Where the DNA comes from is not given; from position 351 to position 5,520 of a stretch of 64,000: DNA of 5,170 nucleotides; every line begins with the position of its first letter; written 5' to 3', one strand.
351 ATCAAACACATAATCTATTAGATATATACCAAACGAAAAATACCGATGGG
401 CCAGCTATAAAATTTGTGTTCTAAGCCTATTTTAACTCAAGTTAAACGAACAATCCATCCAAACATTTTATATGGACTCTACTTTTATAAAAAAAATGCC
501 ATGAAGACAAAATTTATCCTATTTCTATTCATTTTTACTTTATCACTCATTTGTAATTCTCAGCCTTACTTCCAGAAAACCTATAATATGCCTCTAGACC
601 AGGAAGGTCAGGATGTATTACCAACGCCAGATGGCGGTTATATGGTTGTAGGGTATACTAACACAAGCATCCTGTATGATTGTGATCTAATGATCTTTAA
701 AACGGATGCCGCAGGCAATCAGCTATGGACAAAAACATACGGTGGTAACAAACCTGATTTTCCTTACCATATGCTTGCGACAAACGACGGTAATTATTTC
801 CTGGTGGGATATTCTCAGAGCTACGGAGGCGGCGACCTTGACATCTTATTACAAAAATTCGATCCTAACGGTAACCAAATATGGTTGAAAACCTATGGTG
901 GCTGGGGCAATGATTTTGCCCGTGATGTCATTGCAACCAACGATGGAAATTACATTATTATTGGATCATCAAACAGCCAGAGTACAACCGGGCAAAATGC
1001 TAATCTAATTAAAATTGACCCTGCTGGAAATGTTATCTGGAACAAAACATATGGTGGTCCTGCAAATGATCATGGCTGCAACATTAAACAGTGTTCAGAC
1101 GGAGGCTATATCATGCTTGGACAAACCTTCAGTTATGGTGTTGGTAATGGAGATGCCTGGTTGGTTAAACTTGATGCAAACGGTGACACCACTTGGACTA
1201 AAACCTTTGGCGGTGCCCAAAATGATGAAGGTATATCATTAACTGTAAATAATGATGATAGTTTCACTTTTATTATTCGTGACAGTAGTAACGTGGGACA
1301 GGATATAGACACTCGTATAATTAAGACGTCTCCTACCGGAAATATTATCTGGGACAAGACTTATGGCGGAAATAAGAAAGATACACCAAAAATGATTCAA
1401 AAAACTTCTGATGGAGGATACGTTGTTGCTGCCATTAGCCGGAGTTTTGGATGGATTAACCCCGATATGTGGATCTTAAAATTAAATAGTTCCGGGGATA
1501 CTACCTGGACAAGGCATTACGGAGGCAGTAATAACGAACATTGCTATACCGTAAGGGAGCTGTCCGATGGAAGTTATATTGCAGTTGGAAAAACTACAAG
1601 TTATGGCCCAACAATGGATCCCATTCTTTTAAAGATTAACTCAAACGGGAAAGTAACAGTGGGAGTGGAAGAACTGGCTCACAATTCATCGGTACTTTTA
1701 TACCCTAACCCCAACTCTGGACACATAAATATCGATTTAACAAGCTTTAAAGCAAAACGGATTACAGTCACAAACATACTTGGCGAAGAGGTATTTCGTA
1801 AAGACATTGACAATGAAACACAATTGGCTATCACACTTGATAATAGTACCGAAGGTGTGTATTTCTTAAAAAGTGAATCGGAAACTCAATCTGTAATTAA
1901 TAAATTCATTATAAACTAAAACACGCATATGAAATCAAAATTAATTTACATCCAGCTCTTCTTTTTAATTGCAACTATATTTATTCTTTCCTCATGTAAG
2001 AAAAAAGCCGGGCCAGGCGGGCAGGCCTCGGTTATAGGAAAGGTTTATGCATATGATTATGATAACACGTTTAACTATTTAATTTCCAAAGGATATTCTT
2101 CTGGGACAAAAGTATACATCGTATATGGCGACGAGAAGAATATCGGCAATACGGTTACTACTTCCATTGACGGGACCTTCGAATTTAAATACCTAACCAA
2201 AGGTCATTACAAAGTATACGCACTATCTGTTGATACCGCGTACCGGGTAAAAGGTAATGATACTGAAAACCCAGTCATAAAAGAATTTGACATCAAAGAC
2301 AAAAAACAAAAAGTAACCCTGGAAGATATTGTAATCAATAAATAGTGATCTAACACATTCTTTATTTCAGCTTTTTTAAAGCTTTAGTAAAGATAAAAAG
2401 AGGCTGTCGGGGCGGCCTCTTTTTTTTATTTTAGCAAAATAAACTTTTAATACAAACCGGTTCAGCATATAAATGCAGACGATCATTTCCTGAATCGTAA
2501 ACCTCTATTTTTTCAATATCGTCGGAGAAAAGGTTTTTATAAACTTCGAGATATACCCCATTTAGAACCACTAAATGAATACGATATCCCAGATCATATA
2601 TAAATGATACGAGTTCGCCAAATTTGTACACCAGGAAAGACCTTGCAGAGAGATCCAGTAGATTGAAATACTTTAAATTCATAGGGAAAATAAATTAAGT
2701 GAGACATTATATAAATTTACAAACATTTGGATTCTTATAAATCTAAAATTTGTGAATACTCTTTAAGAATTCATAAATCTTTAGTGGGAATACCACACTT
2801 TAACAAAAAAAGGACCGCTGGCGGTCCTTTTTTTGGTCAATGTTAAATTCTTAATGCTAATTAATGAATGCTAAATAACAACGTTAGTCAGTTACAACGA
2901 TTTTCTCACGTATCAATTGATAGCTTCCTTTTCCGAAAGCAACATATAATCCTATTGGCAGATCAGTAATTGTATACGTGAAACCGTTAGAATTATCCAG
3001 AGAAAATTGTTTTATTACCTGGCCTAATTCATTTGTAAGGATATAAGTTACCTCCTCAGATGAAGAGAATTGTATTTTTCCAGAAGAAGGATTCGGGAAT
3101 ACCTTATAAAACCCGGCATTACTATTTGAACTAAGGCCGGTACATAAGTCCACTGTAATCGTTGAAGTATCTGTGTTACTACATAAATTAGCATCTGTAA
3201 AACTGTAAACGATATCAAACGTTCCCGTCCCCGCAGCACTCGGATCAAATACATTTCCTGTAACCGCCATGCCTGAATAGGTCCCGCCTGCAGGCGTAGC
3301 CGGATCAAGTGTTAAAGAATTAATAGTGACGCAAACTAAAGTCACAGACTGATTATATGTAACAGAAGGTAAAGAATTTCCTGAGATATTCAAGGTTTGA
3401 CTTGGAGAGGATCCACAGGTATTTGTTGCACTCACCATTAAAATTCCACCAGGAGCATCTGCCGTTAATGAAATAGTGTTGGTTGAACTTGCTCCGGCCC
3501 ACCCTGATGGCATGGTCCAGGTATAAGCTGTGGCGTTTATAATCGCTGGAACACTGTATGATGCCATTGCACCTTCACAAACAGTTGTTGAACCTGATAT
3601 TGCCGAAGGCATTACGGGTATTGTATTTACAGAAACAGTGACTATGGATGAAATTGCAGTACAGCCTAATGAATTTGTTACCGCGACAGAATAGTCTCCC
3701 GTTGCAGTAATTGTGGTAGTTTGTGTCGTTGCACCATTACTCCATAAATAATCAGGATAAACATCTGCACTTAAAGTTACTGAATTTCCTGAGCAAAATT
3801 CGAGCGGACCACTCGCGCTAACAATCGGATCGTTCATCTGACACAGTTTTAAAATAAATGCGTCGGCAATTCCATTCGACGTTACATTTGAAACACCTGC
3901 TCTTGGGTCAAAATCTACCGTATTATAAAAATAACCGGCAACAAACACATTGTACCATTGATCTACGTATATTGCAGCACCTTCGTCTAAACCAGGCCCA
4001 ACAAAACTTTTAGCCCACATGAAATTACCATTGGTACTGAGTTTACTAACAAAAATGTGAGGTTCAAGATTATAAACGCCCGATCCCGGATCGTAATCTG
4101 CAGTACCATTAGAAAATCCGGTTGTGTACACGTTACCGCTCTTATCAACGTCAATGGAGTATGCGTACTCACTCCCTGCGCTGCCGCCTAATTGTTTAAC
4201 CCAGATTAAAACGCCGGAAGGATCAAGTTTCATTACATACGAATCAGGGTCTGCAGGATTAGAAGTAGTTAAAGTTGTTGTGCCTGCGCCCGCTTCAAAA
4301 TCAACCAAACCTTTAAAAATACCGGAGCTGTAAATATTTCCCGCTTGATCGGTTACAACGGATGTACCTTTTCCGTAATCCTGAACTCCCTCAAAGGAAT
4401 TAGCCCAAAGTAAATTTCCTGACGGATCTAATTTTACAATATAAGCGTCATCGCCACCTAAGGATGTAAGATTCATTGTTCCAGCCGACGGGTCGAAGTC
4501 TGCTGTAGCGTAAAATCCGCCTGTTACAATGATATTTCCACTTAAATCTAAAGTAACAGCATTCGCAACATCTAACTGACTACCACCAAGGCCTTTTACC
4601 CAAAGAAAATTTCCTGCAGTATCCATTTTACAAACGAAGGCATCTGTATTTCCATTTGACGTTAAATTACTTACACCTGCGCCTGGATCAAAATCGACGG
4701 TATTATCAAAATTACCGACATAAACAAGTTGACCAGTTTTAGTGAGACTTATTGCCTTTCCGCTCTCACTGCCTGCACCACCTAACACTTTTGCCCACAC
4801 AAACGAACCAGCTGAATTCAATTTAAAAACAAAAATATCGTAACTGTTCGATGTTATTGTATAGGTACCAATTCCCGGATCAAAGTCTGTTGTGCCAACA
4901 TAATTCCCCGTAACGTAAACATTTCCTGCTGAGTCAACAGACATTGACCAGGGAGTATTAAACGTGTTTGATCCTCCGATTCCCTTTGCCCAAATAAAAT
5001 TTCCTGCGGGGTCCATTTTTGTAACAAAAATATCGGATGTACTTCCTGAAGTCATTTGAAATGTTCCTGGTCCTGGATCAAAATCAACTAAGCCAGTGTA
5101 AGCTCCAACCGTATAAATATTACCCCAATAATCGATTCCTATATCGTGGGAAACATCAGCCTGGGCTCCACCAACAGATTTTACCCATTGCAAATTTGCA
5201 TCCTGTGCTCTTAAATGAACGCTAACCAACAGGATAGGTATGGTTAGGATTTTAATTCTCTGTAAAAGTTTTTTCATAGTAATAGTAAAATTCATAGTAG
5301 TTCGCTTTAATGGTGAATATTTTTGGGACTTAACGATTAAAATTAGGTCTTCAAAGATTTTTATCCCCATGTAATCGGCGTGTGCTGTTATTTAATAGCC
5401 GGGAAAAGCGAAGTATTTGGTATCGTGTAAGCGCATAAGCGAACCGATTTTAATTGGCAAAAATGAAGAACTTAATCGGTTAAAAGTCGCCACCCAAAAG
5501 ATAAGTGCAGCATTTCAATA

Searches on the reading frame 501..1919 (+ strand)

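Call 84: search_protein_families(library=pfam, proteins=[window:501-1919:+], max_evalue=0.0001)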
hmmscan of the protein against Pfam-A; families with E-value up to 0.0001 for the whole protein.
window:501-1919:+ (472 aa): 2 families
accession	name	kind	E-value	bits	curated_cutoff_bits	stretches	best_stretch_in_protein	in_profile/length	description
PF18962.6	Por_Secre_tail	-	1.6e-13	51.2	27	1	400-471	1-75/75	Secretion system C-terminal sorting domain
PF17164.10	DUF5122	-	4.4e-05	24.1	27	0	355-384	2-31/36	Domain of unknown function (DUF5122) beta-propeller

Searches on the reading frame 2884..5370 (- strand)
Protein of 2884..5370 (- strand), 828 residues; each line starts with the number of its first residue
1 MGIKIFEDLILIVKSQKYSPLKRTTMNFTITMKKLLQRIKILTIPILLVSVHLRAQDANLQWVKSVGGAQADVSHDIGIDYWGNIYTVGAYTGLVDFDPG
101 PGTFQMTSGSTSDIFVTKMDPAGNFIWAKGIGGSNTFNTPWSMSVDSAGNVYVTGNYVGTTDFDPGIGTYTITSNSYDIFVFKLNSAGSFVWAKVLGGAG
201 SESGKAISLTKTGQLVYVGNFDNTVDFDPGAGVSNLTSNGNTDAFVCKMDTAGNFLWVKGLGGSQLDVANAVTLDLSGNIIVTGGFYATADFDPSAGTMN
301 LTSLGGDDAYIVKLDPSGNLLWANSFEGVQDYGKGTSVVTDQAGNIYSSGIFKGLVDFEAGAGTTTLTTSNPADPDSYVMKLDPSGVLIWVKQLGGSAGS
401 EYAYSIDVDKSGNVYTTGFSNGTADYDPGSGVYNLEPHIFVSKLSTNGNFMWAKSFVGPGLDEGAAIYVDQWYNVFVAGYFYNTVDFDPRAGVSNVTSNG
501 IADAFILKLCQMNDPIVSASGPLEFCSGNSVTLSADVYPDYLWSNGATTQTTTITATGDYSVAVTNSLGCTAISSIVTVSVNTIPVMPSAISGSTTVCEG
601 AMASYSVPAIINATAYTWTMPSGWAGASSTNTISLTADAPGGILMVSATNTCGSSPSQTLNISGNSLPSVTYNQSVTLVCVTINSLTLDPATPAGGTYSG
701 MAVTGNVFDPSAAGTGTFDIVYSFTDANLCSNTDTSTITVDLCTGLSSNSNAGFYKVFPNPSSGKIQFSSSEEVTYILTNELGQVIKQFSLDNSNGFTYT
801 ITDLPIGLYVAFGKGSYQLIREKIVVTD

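Call 84: search_protein_families(library=pfam, proteins=[window:2884-5370:-], max_evalue=0.0001)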
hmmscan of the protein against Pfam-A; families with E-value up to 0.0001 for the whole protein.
window:2884-5370:- (828 aa): 2 families
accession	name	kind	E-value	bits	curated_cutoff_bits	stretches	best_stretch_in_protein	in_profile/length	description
PF19408.5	PKD_6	-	1.7e-17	64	25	1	585-662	2-82/82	PKD-like domain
PF06739.17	SBBP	-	1.7e-13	50.7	20.5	1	389-422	1-34/38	Beta-propeller repeat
